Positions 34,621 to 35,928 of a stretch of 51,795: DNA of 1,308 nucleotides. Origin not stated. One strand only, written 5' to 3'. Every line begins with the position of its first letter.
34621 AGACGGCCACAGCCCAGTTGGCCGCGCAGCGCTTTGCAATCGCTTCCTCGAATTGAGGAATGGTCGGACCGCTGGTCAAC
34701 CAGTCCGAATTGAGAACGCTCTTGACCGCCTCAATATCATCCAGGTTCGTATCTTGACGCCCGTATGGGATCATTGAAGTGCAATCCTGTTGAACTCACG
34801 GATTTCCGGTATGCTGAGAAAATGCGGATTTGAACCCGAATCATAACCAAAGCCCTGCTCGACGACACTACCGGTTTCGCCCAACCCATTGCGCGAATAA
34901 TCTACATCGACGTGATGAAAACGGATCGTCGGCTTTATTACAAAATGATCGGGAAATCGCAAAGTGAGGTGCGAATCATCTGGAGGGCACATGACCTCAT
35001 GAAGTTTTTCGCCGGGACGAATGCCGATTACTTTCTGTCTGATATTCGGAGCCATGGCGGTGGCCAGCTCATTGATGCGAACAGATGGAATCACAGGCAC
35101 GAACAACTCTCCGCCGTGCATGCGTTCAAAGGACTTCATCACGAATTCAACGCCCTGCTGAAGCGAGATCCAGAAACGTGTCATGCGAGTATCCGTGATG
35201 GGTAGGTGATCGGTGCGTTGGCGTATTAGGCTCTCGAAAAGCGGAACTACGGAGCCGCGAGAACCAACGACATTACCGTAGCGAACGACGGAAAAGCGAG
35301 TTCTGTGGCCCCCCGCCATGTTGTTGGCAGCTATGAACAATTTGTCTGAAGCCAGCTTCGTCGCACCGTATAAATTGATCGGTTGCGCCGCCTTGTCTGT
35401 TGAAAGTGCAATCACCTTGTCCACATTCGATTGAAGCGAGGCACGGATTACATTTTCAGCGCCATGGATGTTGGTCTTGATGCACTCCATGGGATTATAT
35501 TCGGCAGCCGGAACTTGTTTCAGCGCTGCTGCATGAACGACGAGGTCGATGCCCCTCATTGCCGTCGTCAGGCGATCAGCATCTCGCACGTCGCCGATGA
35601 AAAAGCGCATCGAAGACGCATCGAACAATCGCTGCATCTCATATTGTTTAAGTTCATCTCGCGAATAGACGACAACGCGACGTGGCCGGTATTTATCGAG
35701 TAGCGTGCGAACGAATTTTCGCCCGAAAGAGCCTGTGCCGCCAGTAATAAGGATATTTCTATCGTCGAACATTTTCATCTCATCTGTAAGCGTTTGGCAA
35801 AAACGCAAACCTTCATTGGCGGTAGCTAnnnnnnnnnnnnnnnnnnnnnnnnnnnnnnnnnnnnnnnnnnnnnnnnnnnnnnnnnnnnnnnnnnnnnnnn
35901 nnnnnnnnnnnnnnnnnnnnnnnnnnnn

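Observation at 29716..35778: Pseudaminic acid operon lacking a GNAT PseH, with a divergent formyltransferase-fold gene in its place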

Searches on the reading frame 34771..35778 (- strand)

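Call 3: search_protein_families(library=ncbifam, proteins=[window:34771-35778:-], max_evalue=0.001)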
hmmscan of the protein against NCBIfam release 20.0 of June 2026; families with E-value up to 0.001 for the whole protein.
window:34771-35778:- (335 aa): 27 families (the best 25 are shown)
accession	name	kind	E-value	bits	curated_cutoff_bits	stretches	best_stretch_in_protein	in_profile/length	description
TIGR03589.1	PseB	equivalog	3.7e-159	528.9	407.75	1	3-328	1-322/324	UDP-N-acetylglucosamine 4,6-dehydratase (inverting)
TIGR04130.1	FnlA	equivalog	2.4e-70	237.1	730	1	3-286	1-287/337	UDP-N-acetylglucosamine 4,6-dehydratase/5-epimerase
TIGR04180.1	EDH_00030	hypoth_equivalog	7.5e-19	67.9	475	1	9-187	1-192/297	NAD-dependent 4,6-dehydratase LegB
TIGR01179.1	galE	equivalog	6.8e-15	54.7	262.3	1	8-174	1-180/332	UDP-glucose 4-epimerase GalE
TIGR03466.1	HpnA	hypoth_equivalog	4.6e-14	52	367.65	1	9-128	3-114/327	hopanoid-associated sugar epimerase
TIGR01181.1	dTDP_gluc_dehyt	equivalog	3.3e-13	49.4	365.1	1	8-130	1-128/321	dTDP-glucose 4,6-dehydratase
NF041293.1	G6PDh_Azf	equivalog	9.2e-12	44.9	400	1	6-131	2-119/252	NAD-dependent glucose-6-phosphate dehydrogenase Azf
NF042422.1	oxyalk_red_OleD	equivalog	3.9e-11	42.9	580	1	8-128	2-111/329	2-alkyl-3-oxoalkanoate reductase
TIGR01214.1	rmlD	equivalog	5e-10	38.9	224.05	1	9-146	2-133/285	dTDP-4-dehydrorhamnose reductase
TIGR02622.1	CDP_4_6_dhtase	equivalog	6.7e-10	38.6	278.45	1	3-130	1-132/352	CDP-glucose 4,6-dehydratase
NF042423.1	oxyalk_red_Shew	equivalog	8.7e-10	38.2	580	1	8-128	10-119/331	2-alkyl-3-oxoalkanoate reductase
TIGR02197.1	heptose_epim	equivalog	2.3e-09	36.9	274.6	1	9-176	1-176/316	ADP-glyceromanno-heptose 6-epimerase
NF052578.1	StrlDmthSdmBMthl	equivalog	1.8e-08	34.5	600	1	9-139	3-124/328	sterol demethylase protein SdmB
NF037940.1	PKS_MbtD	equivalog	4.6e-08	31.6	1150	1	8-90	654-742/978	mycobactin polyketide synthase MbtD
TIGR01746.1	Thioester-redct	subfamily_domain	8.5e-08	31.8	213.35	1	8-138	1-147/371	thioester reductase domain-containing protein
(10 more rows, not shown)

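Call 4: search_protein_families(library=pfam, proteins=[window:34771-35778:-], max_evalue=0.01)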
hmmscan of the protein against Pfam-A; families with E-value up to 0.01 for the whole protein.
window:34771-35778:- (335 aa): 11 families
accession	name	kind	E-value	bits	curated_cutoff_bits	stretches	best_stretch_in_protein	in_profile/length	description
PF02719.21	Polysacc_synt_2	-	2.4e-100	336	20.2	1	9-282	1-292/293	Polysaccharide biosynthesis protein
PF01370.27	Epimerase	-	8.4e-24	84.7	20.9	1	9-195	1-203/240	NAD dependent epimerase/dehydratase family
PF01073.25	3Beta_HSD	-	3.4e-18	66.1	22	1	10-132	1-121/280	3-beta hydroxysteroid dehydrogenase/isomerase family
PF16363.11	GDP_Man_Dehyd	-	1e-13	51.9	27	1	10-129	1-131/332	GDP-mannose 4,6 dehydratase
PF04321.23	RmlD_sub_bind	-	9.4e-11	41.7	27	1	8-175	2-156/287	RmlD substrate binding domain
PF13460.12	NAD_binding_10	-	2.6e-10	40.9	27.2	1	13-132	1-103/184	NAD(P)H-binding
PF07993.18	NAD_binding_4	-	1.5e-07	31.3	20.1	1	11-130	1-139/258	Male sterility protein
PF00106.31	adh_short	-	3.5e-07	30.3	26.6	1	8-169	2-181/195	short chain dehydrogenase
PF08659.16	KR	-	3.3e-06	27.6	22.6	1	9-126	3-135/180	KR domain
PF05368.20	NmrA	-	2e-05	24.8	27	1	7-85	3-78/298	NmrA-like family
PF05819.16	NolX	-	0.0093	15.6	26.1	0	71-168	172-266/436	NolX protein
